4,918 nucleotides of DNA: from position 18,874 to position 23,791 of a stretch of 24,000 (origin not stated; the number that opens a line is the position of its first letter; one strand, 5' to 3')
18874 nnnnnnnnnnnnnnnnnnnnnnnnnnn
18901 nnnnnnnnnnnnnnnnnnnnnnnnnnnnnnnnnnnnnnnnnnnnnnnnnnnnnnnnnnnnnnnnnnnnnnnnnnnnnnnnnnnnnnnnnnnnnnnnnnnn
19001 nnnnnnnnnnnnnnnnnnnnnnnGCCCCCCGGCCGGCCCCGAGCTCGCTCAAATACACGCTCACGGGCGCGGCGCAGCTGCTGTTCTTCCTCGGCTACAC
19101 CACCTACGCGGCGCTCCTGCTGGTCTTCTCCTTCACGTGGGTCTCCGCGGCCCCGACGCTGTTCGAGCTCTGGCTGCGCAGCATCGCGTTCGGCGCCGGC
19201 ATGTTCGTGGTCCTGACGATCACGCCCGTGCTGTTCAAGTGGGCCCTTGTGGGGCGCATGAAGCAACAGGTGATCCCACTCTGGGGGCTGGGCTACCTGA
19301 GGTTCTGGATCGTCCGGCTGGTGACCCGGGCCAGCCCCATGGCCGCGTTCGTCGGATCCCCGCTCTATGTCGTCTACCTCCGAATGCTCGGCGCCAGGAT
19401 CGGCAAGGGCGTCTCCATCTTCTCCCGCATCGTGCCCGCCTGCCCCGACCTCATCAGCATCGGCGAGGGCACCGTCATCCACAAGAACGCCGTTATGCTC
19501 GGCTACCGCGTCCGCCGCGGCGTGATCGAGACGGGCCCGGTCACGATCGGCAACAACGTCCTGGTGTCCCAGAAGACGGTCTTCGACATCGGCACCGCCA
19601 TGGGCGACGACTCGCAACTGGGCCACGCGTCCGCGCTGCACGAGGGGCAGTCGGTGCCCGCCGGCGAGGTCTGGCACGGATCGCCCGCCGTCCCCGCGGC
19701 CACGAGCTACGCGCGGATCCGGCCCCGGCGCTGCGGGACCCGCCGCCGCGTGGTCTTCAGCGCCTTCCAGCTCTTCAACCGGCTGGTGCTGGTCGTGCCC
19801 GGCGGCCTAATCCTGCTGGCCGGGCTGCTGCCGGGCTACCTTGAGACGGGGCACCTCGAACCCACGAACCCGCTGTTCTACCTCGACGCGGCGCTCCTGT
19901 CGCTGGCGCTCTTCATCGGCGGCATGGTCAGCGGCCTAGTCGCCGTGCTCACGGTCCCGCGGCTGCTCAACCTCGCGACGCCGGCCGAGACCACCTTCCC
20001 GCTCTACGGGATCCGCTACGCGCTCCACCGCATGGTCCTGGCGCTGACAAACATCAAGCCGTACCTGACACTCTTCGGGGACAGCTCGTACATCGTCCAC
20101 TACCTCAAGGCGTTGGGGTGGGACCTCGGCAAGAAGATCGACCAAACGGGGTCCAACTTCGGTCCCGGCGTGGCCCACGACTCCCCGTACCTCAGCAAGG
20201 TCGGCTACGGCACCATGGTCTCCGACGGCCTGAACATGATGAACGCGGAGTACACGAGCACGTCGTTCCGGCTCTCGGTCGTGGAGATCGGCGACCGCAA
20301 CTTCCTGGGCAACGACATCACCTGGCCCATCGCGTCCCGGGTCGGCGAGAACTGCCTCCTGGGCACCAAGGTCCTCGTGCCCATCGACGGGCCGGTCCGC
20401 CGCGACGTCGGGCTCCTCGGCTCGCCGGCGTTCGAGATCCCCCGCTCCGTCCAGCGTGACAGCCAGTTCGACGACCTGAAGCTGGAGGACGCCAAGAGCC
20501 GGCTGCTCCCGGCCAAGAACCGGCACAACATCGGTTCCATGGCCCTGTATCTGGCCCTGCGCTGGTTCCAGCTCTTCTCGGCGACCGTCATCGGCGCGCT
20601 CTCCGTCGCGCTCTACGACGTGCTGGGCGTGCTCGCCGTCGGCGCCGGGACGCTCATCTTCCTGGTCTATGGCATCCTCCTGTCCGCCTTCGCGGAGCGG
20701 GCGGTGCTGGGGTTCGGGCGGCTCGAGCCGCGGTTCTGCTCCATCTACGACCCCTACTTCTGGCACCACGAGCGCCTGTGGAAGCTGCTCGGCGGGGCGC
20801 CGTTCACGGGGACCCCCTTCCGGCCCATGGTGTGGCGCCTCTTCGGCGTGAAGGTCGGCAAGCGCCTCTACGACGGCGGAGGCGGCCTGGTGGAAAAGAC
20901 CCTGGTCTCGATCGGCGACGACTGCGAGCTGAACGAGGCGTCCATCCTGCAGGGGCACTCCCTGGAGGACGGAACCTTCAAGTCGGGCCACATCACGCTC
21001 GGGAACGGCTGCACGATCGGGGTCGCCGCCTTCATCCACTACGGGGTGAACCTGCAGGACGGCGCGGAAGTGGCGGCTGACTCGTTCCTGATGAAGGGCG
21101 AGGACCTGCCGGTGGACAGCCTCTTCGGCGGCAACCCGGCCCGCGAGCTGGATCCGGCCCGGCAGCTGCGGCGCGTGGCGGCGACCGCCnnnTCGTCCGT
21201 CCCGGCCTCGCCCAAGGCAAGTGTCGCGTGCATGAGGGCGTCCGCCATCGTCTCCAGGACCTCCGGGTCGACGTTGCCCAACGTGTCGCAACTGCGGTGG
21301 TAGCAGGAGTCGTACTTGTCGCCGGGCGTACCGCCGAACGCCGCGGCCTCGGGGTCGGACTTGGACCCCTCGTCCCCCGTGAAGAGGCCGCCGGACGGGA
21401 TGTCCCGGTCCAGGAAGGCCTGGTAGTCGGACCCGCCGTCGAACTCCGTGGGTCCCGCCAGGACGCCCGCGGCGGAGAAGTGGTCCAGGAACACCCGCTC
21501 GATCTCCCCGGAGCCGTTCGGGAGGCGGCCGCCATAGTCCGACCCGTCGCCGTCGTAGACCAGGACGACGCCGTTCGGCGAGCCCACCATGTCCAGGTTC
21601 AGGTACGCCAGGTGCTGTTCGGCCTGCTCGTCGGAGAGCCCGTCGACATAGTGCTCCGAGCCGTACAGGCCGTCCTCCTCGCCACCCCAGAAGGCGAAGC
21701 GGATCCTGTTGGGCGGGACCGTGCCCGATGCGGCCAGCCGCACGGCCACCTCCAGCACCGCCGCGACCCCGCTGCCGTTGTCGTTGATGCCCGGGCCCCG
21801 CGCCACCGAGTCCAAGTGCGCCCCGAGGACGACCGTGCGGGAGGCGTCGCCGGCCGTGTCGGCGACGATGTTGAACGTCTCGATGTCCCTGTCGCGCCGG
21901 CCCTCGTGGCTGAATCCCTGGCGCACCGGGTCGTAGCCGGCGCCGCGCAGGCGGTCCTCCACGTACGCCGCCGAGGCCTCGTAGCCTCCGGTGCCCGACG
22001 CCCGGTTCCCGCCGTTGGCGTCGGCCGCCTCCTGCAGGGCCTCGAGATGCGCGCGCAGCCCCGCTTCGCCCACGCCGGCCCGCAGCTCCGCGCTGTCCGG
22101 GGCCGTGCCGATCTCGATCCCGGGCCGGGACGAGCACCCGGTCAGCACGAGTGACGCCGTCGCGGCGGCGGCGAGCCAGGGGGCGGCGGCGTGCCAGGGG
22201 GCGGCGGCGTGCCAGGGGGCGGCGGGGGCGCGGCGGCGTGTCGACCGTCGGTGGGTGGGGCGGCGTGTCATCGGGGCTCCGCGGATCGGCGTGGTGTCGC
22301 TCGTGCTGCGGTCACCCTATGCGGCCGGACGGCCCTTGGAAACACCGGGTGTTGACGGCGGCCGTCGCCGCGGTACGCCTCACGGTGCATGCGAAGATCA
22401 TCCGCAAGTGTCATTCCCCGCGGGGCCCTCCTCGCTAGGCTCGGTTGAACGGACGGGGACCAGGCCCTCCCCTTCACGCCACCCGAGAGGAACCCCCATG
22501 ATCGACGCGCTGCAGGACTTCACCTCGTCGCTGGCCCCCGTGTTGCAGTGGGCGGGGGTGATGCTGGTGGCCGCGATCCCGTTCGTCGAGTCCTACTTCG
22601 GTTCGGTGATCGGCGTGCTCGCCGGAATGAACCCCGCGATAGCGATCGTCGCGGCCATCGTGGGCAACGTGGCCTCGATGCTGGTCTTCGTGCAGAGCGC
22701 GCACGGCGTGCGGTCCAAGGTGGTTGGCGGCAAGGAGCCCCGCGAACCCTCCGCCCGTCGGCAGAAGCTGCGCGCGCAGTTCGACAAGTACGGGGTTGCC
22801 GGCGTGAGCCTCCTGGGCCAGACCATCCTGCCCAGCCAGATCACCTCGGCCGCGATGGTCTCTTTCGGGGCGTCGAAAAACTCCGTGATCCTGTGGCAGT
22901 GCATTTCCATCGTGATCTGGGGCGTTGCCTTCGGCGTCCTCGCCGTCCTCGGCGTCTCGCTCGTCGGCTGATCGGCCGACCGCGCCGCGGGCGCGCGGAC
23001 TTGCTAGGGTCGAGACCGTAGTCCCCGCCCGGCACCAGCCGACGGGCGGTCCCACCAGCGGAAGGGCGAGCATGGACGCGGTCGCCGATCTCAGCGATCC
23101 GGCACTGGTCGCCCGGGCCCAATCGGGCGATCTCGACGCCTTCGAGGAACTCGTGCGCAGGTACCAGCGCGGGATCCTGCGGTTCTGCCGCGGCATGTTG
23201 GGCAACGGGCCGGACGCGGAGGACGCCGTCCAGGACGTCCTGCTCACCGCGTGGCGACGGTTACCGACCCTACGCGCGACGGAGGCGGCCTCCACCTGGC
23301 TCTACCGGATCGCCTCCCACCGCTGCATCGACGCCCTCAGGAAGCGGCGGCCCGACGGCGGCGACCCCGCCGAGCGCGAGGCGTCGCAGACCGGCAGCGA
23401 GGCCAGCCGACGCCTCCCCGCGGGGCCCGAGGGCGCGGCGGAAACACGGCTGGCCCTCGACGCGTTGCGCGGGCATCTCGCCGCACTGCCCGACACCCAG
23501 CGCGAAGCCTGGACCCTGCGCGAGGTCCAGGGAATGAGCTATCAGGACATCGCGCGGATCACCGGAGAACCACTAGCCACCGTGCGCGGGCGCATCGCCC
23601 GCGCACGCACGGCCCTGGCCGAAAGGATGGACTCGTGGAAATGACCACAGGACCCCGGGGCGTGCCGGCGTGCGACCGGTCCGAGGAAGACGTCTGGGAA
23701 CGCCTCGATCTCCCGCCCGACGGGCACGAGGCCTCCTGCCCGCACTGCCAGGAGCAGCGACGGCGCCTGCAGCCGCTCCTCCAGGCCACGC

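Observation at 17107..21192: Synthetase lacks canonical C and TE domains and carries three TM-flanked hexapeptide-repeat domains; hand-read specificity code has an acidic residue at position 239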

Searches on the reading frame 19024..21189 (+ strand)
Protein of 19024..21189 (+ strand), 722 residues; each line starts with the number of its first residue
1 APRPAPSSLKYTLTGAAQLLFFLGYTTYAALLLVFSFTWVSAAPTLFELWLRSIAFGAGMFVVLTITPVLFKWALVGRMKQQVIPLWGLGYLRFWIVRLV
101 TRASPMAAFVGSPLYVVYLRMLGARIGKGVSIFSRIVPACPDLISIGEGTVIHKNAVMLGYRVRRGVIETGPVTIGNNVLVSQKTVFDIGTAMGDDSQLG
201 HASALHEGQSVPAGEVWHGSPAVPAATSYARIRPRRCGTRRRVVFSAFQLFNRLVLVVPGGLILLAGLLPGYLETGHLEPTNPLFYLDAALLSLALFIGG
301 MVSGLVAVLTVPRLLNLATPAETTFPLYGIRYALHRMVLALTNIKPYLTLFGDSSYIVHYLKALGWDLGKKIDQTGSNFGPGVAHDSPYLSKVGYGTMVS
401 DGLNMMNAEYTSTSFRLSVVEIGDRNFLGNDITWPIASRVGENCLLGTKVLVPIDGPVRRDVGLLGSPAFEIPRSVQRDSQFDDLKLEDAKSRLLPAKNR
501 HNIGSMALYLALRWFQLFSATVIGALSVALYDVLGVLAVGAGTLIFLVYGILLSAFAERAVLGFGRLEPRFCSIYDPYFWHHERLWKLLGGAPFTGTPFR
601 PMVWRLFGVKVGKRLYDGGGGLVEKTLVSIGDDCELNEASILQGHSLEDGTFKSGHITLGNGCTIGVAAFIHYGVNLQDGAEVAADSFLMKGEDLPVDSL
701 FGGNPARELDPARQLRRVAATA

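Call 19: search_solved_structures(query=window:19024-21189:+, max_evalue=1, show_alignments=2)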
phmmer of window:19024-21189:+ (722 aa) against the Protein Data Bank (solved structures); distinct sequences matched with E-value up to 1: 50.
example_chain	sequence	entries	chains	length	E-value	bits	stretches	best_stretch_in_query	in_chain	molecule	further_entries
7ar9_x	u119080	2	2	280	0.00021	23.2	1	125-223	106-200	CAL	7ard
3ixc_A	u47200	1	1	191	0.00035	22.4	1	119-222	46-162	Hexapeptide transferase family protein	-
9f5x_u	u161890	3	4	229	0.00041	22.2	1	165-223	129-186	CAG1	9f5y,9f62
2ic7_A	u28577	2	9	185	0.001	20.9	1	608-708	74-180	Maltose transacetylase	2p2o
7ar9_z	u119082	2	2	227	0.0016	20.3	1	150-223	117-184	CA3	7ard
6ag8_C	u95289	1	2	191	0.0033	19.2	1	651-709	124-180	Maltose O-acetyltransferase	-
1ocx_A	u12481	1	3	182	0.0038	19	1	651-708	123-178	MALTOSE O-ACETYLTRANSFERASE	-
1kqa_A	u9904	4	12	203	0.0047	18.7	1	136-219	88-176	GALACTOSIDE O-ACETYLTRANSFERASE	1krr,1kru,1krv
4n27_A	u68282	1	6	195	0.0061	18.3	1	628-710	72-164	Bacterial transferase hexapeptide repeat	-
3hjj_A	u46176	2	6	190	0.0076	18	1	626-709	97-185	Maltose O-acetyltransferase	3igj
3ftt_A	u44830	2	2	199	0.0076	18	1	617-708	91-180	Putative acetyltransferase SACOL2570 | Galactoside O-acetyltransferase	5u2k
7ar7_y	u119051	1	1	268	0.0077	18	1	177-706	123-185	Gamma carbonic anhydrase 2, mitochondrial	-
7aqq_y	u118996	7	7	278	0.0078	18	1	177-706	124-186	Gamma carbonic anhydrase 2, mitochondrial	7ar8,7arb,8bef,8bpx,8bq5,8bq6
3v4e_A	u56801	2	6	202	0.0079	18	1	617-708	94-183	Galactoside O-acetyltransferase | Putative acetyltransferase SACOL2570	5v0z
7ar7_z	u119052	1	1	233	0.008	17.9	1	174-706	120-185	Gamma carbonic anhydrase 1, mitochondrial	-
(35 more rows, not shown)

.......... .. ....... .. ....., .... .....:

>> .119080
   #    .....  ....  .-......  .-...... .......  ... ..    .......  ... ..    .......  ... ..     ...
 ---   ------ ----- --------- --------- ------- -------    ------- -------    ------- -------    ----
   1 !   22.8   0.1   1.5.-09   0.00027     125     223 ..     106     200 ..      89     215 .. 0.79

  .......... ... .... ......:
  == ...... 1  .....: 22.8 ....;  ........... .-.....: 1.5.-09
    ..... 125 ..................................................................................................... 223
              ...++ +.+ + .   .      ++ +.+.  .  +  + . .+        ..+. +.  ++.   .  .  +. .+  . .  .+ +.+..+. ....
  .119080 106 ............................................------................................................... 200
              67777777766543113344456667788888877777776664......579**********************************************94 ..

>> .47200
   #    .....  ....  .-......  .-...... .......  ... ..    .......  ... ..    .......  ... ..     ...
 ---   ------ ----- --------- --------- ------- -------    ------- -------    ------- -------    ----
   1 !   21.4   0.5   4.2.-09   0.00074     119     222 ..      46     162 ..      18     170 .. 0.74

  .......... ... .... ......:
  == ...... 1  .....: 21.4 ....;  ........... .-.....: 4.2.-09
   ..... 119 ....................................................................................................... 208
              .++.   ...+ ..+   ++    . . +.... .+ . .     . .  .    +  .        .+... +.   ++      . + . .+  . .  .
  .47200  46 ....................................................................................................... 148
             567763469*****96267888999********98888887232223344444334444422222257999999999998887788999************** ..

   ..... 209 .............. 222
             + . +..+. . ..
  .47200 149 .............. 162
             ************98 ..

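Call 61: predict_structure(alignment_id=A2)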
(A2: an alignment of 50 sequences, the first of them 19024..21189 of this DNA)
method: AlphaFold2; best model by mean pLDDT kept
length: 722 residues; sequences in the alignment: 50
mean_pLDDT: 87.8   pTM: 0.88
mean pLDDT of the five models: 87.8, 87.3, 85.2, 84.6, 84.5
residues with pLDDT >= 90: 435; 70-90: 230; 50-70: 31; < 50: 26
segments of 3 or more residues with pLDDT < 50: 467-485, 719-722
pLDDT, mean of each block of 10 residues (from residue 1): 76 95 89 85 88 90 93 94 95 95 92 96 96 94 97 95 95 97 94 97 91 95 89 88 93 87 78 72 87 93 96 94 94 94 94 88 89 63 92 85 90 95 85 86 82 80 56 38 54 79 94 96 89 88 94 95 90 81 89 93 96 95 95 96 81 90 96 94 92 90 87 53 42
secondary structure, 60 per line:
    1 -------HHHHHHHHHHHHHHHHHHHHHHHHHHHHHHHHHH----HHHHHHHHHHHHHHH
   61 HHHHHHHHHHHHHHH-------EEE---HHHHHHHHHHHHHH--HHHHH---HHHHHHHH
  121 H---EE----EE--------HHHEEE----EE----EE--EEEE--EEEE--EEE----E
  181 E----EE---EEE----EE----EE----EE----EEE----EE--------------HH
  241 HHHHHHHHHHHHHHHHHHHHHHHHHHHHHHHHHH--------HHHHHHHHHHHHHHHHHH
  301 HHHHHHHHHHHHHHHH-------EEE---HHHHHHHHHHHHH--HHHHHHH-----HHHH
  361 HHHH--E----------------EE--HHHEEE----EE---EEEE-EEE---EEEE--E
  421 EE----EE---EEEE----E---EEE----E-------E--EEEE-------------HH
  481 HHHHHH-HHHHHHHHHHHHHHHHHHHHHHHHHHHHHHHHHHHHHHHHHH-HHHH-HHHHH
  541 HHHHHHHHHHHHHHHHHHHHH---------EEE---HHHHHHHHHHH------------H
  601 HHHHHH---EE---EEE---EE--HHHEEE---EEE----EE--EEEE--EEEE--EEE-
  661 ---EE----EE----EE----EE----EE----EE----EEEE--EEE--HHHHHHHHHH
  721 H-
elements in order (helices of 4 or more, strands of 3 or more residues): H8-41 H46-75 E83-85 H89-102 H105-109 H113-121 E144-146 E161-164 E167-170 E173-175 E191-193 E216-218 H239-274 H283-316 E324-326 H330-342 H345-351 H357-364 E391-393 E403-406 E408-410 E414-417 E420-422 E432-435 E444-446 E462-465 H479-486 H488-529 H531-534 H536-561 E571-573 H577-587 H600-606 E615-617 E628-630 E634-636 E645-648 E651-654 E657-659 E700-703 E706-708 H711-721

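Call 63: fold_search(model_id=the predicted structure, library=pdb)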
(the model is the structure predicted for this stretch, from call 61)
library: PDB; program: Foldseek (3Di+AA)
matches with E <= 10: 507; with E <= 0.001: 46
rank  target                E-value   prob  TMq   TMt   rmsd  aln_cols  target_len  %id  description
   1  3hjj_A                2.7e-05  1.00  0.14  0.48   3.5       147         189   16  Crystal Structure of Maltose O-acetyltransferase from Bacillus anthracis (released 2009-06-02)
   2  3hjj_B                4.8e-05  1.00  0.14  0.46   4.5       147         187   16  Crystal Structure of Maltose O-acetyltransferase from Bacillus anthracis (released 2009-06-02)
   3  3hjj_C                6.2e-05  1.00  0.14  0.49   3.6       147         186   17  Crystal Structure of Maltose O-acetyltransferase from Bacillus anthracis (released 2009-06-02)
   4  2ic7_A                1.5e-04  1.00  0.13  0.47   4.2       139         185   19  Crystal Structure of Maltose Transacetylase from Geobacillus kaustophilus (released 2006-11-07)
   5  8bef_x                2.0e-04  1.00  0.07  0.19  12.1       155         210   21  Cryo-EM structure of the Arabidopsis thaliana I+III2 supercomplex (CI membrane core) (released 2023-01-11)
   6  3r1w_A                2.4e-04  1.00  0.10  0.29   8.2       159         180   18  Crystal structure of a carbonic anhydrase from a crude oil degrading psychrophilic library (released 2011-03-23)
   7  1ocx_A                2.7e-04  1.00  0.12  0.40   6.5       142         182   21  E. coli maltose-O-acetyltransferase (released 2003-06-12)
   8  3r3r                  2.9e-04  1.00  0.10  0.29   8.3       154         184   12  Structure of the YrdA ferripyochelin binding protein from Salmonella enterica (released 2011-03-30)
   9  1mr7_C                3.3e-04  1.00  0.13  0.44   5.1       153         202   23  Crystal Structure of Streptogramin A Acetyltransferase (released 2003-08-26)
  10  3r1w_B                3.4e-04  1.00  0.10  0.32   7.8       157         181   17  Crystal structure of a carbonic anhydrase from a crude oil degrading psychrophilic library (released 2011-03-23)
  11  4isx_B                3.6e-04  1.00  0.14  0.50   2.8       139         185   16  The crystal structure of maltose o-acetyltransferase from clostridium difficile 630 in complex with acetyl-coa (released 2013-01-30)
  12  3nz2_J                3.7e-04  1.00  0.17  0.55   4.6       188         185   17  Crystal Structure of Hexapeptide-Repeat containing-Acetyltransferase VCA0836 Complexed with Acetyl Co Enzyme A from Vi (released 2010-08-04)
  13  6ive_D                3.7e-04  1.00  0.08  0.25  10.4       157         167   16  Molecular structure of a thermostable and a Zinc ion binding gamma-class carbonic anhydrase (released 2019-04-03)
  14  3srt_B                3.9e-04  1.00  0.14  0.49   3.5       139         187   17  The crystal structure of a maltose O-acetyltransferase from Clostridium difficile 630 (released 2011-08-03)
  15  8bef_y                3.9e-04  1.00  0.10  0.22   7.9       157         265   18  Cryo-EM structure of the Arabidopsis thaliana I+III2 supercomplex (CI membrane core) (released 2023-01-11)
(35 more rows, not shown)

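Call 66: search_protein_representatives(protein=window:19024-21189:+)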
Query: 722 residues. Proteins with E-value up to 0.001 (for the whole library): 3834; up to 1e-10: 1951; up to 1e-30: 714. The best 150 are listed.
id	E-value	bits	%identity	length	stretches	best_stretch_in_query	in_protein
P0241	2.6e-225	766.8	51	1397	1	2-717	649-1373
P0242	2.2e-222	757.1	50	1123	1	7-713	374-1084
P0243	3.5e-220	749.8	51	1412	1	4-722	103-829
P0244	1.2e-219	748.0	51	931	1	7-716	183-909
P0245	2.1e-219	747.2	50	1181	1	8-720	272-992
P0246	3.2e-219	746.6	52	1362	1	4-709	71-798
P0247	7.4e-218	742.1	51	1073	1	4-710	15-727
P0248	7.2e-213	725.6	50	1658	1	7-719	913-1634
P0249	3.9e-212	723.2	48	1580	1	7-710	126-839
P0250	2.0e-209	714.2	51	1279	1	37-716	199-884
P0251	2.1e-205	701.0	51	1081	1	6-708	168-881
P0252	4.3e-204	696.6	47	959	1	6-711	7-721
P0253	4.7e-202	689.9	47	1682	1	6-709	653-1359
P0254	5.0e-202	689.8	50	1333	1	3-711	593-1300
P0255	7.8e-202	689.1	47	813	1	2-710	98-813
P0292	1.0e-163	563.1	44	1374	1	6-708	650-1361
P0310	2.6e-149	515.5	41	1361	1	7-709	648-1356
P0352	1.6e-115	403.8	36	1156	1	9-621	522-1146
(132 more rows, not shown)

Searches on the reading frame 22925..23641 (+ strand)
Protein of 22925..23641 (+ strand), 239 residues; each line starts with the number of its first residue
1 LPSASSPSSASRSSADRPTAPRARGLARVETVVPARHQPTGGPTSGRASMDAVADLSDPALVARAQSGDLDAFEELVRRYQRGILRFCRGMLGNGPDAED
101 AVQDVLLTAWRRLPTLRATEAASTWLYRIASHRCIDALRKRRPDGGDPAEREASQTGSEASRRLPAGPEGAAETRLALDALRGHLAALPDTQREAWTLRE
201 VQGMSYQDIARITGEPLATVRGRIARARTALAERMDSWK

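Call 9: search_protein_families(library=pfam, proteins=[window:22925-23641:+], max_evalue=0.001)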
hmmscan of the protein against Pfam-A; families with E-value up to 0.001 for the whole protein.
window:22925-23641:+ (239 aa): 4 families
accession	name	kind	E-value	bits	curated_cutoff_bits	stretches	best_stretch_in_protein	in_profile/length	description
PF04542.20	Sigma70_r2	-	1.4e-20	73.3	24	1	76-142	1-69/71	Sigma-70 region 2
PF08281.18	Sigma70_r4_2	-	2.1e-13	50.1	25.7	1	184-231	7-54/54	Sigma-70, region 4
PF04545.22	Sigma70_r4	-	8.6e-07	28.8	24.1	1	185-231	2-48/50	Sigma-70, region 4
PF07638.17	Sigma70_ECF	-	4.6e-06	27.1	21.1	1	61-236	7-184/185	ECF sigma factor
